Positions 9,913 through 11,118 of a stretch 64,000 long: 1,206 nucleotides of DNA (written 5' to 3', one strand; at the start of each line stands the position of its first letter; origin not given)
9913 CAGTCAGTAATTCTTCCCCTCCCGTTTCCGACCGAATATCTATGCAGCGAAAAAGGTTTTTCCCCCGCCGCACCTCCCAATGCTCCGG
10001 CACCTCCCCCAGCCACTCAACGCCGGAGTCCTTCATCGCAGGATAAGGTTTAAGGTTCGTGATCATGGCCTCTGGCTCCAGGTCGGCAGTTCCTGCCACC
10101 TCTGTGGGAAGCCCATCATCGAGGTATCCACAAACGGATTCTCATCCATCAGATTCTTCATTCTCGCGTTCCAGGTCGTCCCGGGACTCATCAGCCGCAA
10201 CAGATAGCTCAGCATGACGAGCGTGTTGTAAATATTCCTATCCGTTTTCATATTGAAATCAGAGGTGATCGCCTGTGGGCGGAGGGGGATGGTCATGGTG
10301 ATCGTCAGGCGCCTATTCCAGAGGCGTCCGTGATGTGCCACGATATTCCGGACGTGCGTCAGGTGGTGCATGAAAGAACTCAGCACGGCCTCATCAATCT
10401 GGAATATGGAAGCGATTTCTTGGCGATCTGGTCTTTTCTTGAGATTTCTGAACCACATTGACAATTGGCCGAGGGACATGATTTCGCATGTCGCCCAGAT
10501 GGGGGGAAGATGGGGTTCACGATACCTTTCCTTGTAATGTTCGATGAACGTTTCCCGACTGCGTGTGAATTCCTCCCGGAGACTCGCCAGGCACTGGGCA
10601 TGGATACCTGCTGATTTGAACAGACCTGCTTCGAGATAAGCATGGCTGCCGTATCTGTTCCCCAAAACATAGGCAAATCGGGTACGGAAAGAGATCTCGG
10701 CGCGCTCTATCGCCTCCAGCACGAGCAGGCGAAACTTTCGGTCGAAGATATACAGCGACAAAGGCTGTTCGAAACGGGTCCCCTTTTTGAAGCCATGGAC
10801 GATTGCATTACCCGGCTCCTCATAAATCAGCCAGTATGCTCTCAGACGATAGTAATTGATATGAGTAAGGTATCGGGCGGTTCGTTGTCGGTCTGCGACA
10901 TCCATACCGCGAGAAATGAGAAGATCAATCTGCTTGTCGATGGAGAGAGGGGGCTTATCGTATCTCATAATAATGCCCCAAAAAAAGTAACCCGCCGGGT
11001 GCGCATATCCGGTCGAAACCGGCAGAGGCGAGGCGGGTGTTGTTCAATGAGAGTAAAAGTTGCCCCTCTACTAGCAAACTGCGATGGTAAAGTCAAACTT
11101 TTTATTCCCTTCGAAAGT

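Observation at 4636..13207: Type I R-M operon with three embedded non-R-M ORFs, all six chained by ATGA overlaps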

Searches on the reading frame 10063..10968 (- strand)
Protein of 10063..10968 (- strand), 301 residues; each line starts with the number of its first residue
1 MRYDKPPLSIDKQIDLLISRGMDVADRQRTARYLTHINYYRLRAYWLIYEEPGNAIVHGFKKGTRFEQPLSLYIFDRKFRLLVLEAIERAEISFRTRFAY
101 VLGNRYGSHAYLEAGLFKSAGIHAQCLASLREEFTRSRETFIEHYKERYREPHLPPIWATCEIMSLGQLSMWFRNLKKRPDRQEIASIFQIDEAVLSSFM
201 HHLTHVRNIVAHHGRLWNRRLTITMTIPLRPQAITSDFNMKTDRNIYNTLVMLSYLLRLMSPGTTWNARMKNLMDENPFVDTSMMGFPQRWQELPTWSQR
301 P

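Call 3: search_protein_families(library=pfam, proteins=[window:10063-10968:-], max_evalue=0.01)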
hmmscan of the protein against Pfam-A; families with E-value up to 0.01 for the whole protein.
window:10063-10968:- (301 aa): 1 family
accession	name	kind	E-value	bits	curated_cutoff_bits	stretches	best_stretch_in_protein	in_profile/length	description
PF07751.16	Abi_2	-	1.8e-55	188.5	25.6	1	32-218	1-184/184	Abi-like protein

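Call 4: search_protein_families(library=padloc, proteins=[window:10063-10968:-], max_evalue=0.01)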
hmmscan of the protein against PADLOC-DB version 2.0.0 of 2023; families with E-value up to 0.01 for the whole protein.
window:10063-10968:- (301 aa): 1 family
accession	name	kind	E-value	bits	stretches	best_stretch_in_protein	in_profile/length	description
PDLC02344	AbiD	-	1.1e-73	246.4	1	2-295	2-275/277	AbiD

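Call 16: find_homologous_proteins(query=window:10063-10968:-, max_evalue=1e-20)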
Query window:10063-10968:- (301 aa): 1704 proteins with E <= 1e-20 among 2139 candidates; the best 120 are listed.
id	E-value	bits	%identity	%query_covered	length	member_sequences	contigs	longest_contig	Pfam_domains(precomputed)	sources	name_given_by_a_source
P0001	2.1e-204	695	100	100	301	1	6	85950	PF07751.17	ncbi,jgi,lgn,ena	-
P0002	8.1e-165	565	79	100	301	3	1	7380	PF07751.17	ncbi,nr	ncbi:MAG: Abi family protein [Smithellaceae bacterium]|nr:Abi family protein [Smithellaceae bacteriu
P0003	4.0e-160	550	78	99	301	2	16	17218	PF07751.17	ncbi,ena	-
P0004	2.4e-157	541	78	100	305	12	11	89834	PF07751.17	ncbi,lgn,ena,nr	ncbi:MAG: Abi family protein [Syntrophales bacterium]|nr:Abi family protein [Syntrophales bacterium]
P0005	5.8e-151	520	76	100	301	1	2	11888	PF07751.17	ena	-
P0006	7.2e-150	516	75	100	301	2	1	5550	PF07751.17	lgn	-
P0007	1.7e-149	515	73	99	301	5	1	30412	PF07751.17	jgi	-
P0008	9.6e-149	513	71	100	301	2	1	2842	PF07751.17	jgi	jgi:abortive infection bacteriophage resistance protein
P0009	1.5e-148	512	72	100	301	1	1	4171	PF07751.17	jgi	jgi:abortive infection bacteriophage resistance protein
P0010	2.3e-148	511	72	99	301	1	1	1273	PF07751.17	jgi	jgi:abortive infection bacteriophage resistance protein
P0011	2.3e-145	502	73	99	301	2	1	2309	PF07751.17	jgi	jgi:abortive infection bacteriophage resistance protein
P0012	6.0e-143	494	71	99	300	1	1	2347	PF07751.17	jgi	jgi:abortive infection bacteriophage resistance protein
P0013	2.5e-142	492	69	100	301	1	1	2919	PF07751.17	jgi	jgi:abortive infection bacteriophage resistance protein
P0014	1.8e-141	489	69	100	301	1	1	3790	PF07751.17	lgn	-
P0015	1.2e-140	486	70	99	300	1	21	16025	PF07751.17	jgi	jgi:abortive infection bacteriophage resistance protein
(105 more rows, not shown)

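Call 18: find_related_loci(query=A1, collection=genome_contigs, flank=10000)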
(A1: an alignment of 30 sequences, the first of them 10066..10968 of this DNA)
Query A1 (301 aa) in genome_contigs; peptide patterns used: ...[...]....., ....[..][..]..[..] (x = any residue, [..] = any of these).
600 stretches matched a pattern (row limit reached: there are more); 592 encode a relative of the query (tblastn E <= 1e-3); the best 80 are kept; 80 distinct loci.
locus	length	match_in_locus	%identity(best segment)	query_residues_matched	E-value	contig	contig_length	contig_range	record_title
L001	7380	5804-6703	79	1-300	2e-169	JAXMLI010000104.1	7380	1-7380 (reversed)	MAG: Smithellaceae bacterium isolate L4_metabat.bin.25 k141_7744, whole genome shotgun sequence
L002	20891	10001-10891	69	1-297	3e-145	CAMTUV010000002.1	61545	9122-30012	MAG: uncultured Nitrospirae bacterium isolate G03_MAG_00019 genome assembly, contig: G03_MAG_00019_000000000005, whole g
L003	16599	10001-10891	60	1-297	2e-124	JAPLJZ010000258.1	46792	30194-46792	MAG: Deltaproteobacteria bacterium isolate LacPavin_0419_WC70S_MAG_52_23 LacPavin_0419_WC70S_scaffold_272392, whole geno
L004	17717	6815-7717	58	1-301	2e-119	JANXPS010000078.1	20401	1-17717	MAG: Deltaproteobacteria bacterium isolate GL140_3_concoct_343_sub GL140_3_k141_1753603, whole genome shotgun sequence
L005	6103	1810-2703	55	1-297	7e-115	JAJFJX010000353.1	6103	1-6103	MAG: Panacagrimonas sp. isolate OFTM46 OFTM46_352, whole genome shotgun sequence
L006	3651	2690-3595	52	1-298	9e-108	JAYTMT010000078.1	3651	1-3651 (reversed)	MAG: Polaromonas sp. isolate GFS_3817 GFS_3817_77, whole genome shotgun sequence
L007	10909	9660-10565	52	1-298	4e-106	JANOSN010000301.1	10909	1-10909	MAG: Polaromonas sp. isolate VAR_4_concoct_130 VAR_4_k141_644152, whole genome shotgun sequence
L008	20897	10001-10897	53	1-297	3e-106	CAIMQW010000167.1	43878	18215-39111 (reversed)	MAG: uncultured Holophagaceae bacterium isolate Umea3p4_bin-0652 genome assembly, contig: bin-0652:167/362, whole genome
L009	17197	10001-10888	50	1-298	4e-106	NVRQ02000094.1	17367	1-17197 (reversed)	MAG: Gammaproteobacteria bacterium isolate NORP163 NORP163_94, whole genome shotgun sequence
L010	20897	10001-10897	51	1-298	6e-106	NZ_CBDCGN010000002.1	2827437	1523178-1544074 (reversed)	MAG: Panacagrimonas sp. isolate 3b64437c-ac86-4a82-997b-2364ac0c834f contig_2, whole genome shotgun sequence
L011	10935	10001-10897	54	1-297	4e-105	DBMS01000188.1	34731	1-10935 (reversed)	MAG TPA_asm: Holophagaceae bacterium UBA692 UBA692_contig_4235, whole genome shotgun sequence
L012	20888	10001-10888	50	1-297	2e-97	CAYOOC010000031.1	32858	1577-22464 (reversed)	MAG TPA_asm: uncultured Thiohalophilus sp. isolate SRP332253_co2_152 genome assembly, contig: NODE_1171_length_32858_cov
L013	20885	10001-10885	51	1-297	3e-96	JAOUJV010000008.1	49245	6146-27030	MAG: Gammaproteobacteria bacterium isolate 8_1_Jan_SF_Bin19 8_1_Jan_SF_Bin19_scaffold_272_c1, whole genome shotgun seque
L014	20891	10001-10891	47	1-297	8e-95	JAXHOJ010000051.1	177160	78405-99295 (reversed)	MAG: Gemmobacter sp. isolate Salar_de_Ascotan_water_MAG_AWA3 contig_2752_polypolish, whole genome shotgun sequence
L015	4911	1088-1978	47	1-297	5e-94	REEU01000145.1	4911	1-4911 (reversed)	MAG: Gammaproteobacteria bacterium isolate PLM2.Bin7 NODE_24163_length_4911_cov_8.56899, whole genome shotgun sequence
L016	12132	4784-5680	50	1-299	2e-92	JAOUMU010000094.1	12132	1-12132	MAG: Nitrospinota bacterium isolate 8_1_July_SF_Bin48 8_1_July_SF_Bin48_scaffold_2071_c1, whole genome shotgun sequence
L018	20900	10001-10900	47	1-298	8e-92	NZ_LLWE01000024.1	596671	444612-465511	Polycladidibacter stylochi strain UST20140214-052 contig_1, whole genome shotgun sequence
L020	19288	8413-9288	50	3-297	3e-91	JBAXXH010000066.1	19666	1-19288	MAG: Methylococcaceae bacterium isolate ELA734 MAG734_66, whole genome shotgun sequence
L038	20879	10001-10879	45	3-299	8e-83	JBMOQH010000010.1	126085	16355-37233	MAG: Pseudomonadota bacterium isolate Betzabe_MAG149 MAG149_10, whole genome shotgun sequence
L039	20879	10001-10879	44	3-299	3e-82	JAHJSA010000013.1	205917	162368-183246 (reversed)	MAG: Actinomycetota bacterium isolate OS_PC_MetaG.mb.176 OS_PC_MetaG.mb.176_k141_68996, whole genome shotgun sequence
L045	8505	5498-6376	45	3-300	3e-81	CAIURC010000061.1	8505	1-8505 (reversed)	MAG: uncultured Spartobacteria bacterium isolate Erken-D2_bin-0191 genome assembly, contig: bin-0191:061/224, whole geno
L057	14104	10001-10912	43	1-297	2e-78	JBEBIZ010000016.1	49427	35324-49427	MAG: Thiobacillaceae bacterium isolate SF1_6 NODE_306_length_49427_cov_76.231289, whole genome shotgun sequence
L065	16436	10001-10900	44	1-297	5e-76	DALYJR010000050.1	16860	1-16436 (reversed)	MAG TPA_asm: Limnobacter sp. isolate CTOTU46622 NODE_235_length_16860_cov_5.119012, whole genome shotgun sequence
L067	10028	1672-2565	44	3-297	1e-75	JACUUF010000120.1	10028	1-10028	MAG: Methyloprofundus sp. isolate Kmv24 NODE_3288_length_10028_cov_6.307731, whole genome shotgun sequence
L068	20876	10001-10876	46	3-298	2e-75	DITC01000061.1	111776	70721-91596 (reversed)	MAG TPA_asm: Thauera sp. UBA6194 UBA6194_contig_544, whole genome shotgun sequence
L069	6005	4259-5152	42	1-300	1e-75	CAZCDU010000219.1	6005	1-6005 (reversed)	MAG TPA_asm: uncultured Victivallales bacterium isolate binchicken_co142_396 genome assembly, contig: NODE_35534_length_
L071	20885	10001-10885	41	3-297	2e-75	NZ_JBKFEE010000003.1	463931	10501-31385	Asticcacaulis sp. W401b 3, whole genome shotgun sequence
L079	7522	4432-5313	43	3-300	5e-73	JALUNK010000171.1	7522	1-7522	MAG: Ghiorsea sp. isolate S145_metabat2_scaf2bin.070_VB S145_NODE_4906_length_7522_cov_2.308587, whole genome shotgun se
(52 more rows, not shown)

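Call 28: find_encoding_contigs(protein=P0001, flank=10000, max_places=6)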
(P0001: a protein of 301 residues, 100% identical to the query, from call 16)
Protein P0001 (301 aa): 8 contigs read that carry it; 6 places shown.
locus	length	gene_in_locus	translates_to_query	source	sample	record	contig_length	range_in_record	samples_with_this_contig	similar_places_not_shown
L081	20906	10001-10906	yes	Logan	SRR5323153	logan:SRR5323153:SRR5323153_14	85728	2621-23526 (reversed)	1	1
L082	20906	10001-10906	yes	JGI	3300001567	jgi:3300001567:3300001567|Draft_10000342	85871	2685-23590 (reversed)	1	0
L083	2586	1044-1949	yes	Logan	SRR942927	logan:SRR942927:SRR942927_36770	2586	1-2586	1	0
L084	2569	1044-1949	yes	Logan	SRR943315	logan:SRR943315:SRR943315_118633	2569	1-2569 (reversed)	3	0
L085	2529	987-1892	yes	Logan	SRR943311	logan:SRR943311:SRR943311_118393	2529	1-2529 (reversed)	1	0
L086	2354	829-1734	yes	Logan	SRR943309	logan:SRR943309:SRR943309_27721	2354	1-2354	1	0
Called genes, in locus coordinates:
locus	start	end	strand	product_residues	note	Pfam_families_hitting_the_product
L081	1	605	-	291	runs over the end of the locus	PF01144:CoA_trans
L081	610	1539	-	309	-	PF01144:CoA_trans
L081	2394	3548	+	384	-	PF00589:Phage_integrase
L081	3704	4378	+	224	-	-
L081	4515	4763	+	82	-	-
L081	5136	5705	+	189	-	-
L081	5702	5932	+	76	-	-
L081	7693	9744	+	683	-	PF12161:HsdM_N, PF02384:N6_Mtase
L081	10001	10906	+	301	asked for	PF07751:Abi_2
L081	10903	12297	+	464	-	PF01420:Methylase_S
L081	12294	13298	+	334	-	PF13310:Virulence_RhuM, PF02661:Fic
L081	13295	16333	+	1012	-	PF04313:HSDR_N, PF00270:DEAD, PF04851:ResIII, PF18766:SWI2_SNF2, PF22679:T1R_D3-like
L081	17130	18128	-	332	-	PF00072:Response_reg, PF00211:Guanylate_cyc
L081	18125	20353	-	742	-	PF16927:HisKA_7TM, PF01590:GAF (weak), PF13185:GAF_2, PF13492:GAF_3, PF00512:HisKA, PF02518:HATPase_c, PF14501:HATPase_c_5 (weak)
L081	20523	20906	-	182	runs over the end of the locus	PF01862:PvlArgDC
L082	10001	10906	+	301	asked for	PF07751:Abi_2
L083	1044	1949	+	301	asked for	PF07751:Abi_2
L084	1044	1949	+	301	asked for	PF07751:Abi_2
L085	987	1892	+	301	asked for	PF07751:Abi_2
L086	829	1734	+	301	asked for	PF07751:Abi_2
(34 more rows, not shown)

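Call 54: search_protein_families(library=pfam, proteins=[L039:6242-8038:+, L039:12815-13939:+, L039:15147-15683:+, L039:15680-17353:+, L016:5730-6887:+, L016:8816-9460:+, L016:9360-10517:+, L068:10935-12278:+, L038:13249-15030:+], max_evalue=0.001)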
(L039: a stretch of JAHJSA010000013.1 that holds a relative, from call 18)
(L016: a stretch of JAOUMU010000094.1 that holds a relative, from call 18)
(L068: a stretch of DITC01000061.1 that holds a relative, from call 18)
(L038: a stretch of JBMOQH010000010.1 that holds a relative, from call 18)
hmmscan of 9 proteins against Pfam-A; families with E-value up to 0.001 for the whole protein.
L039:6242-8038:+ (598 aa): 1 family
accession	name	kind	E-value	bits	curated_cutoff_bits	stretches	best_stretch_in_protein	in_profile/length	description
PF03235.19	GmrSD_N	-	3.2e-27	96.4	33.2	1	23-217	11-197/199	GmrSD restriction endonuclease, N-terminal domain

L039:12815-13939:+ (374 aa): 1 family
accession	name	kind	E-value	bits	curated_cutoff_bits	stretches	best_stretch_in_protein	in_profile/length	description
PF01661.27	Macro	-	1e-27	96.8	22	1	27-139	1-116/118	Macro domain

L039:15147-15683:+ (178 aa): 1 family
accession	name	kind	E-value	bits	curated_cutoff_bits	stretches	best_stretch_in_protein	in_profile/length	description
PF01381.28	HTH_3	-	0.00015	22.1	23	1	10-63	1-55/55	Helix-turn-helix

L039:15680-17353:+ (557 aa): 2 families
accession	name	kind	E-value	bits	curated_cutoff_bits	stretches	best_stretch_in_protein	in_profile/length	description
PF04326.19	SLFN_AlbA_2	-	1.5e-15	58.2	25.3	1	19-141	1-117/118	Schlafen, AlbA_2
PF13749.12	HATPase_c_4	-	1.1e-11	45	26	1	314-400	3-88/89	Putative ATP-dependent DNA helicase recG C-terminal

L016:5730-6887:+ (385 aa): 1 family
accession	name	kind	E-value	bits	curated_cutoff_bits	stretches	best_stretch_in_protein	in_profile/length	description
PF13310.11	Virulence_RhuM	-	7.2e-119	396.1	33.7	1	97-346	1-249/252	Virulence protein RhuM family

L016:8816-9460:+ (214 aa): 1 family
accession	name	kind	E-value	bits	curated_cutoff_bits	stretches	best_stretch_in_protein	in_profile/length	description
PF14487.12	DarT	-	2e-56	191.4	22.5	1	11-214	1-201/201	ssDNA thymidine ADP-ribosyltransferase, DarT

L016:9360-10517:+ (385 aa): 1 family
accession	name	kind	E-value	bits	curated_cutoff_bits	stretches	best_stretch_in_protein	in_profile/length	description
PF01661.27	Macro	-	3.4e-25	88.7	22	1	58-170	1-116/118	Macro domain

L068:10935-12278:+ (447 aa): 2 families
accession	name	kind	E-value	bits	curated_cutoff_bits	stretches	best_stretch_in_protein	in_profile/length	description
PF06250.17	YhcG_C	-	5.4e-55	186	32.5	1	281-432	3-156/157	YhcG PDDEXK nuclease domain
PF17761.7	DUF1016_N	-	2.7e-44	151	32.8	1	123-259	1-137/137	DUF1016 N-terminal domain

L038:13249-15030:+ (593 aa): 2 families
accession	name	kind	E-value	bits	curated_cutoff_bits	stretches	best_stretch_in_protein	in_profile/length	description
PF13749.12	HATPase_c_4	-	1.7e-22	79.6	26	1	418-501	1-88/89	Putative ATP-dependent DNA helicase recG C-terminal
PF04326.19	SLFN_AlbA_2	-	2.2e-15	57.7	25.3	1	120-241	1-117/118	Schlafen, AlbA_2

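Call 59: search_solved_structures(query=window:10066-10968:-, max_evalue=0.01, show_alignments=1)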
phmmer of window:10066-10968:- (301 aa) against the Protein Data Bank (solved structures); distinct sequences matched with E-value up to 0.01: 1.
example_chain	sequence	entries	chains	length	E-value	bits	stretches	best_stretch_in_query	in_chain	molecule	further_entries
8vz6_A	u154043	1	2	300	5.3e-45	157.2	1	3-297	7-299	Abi family protein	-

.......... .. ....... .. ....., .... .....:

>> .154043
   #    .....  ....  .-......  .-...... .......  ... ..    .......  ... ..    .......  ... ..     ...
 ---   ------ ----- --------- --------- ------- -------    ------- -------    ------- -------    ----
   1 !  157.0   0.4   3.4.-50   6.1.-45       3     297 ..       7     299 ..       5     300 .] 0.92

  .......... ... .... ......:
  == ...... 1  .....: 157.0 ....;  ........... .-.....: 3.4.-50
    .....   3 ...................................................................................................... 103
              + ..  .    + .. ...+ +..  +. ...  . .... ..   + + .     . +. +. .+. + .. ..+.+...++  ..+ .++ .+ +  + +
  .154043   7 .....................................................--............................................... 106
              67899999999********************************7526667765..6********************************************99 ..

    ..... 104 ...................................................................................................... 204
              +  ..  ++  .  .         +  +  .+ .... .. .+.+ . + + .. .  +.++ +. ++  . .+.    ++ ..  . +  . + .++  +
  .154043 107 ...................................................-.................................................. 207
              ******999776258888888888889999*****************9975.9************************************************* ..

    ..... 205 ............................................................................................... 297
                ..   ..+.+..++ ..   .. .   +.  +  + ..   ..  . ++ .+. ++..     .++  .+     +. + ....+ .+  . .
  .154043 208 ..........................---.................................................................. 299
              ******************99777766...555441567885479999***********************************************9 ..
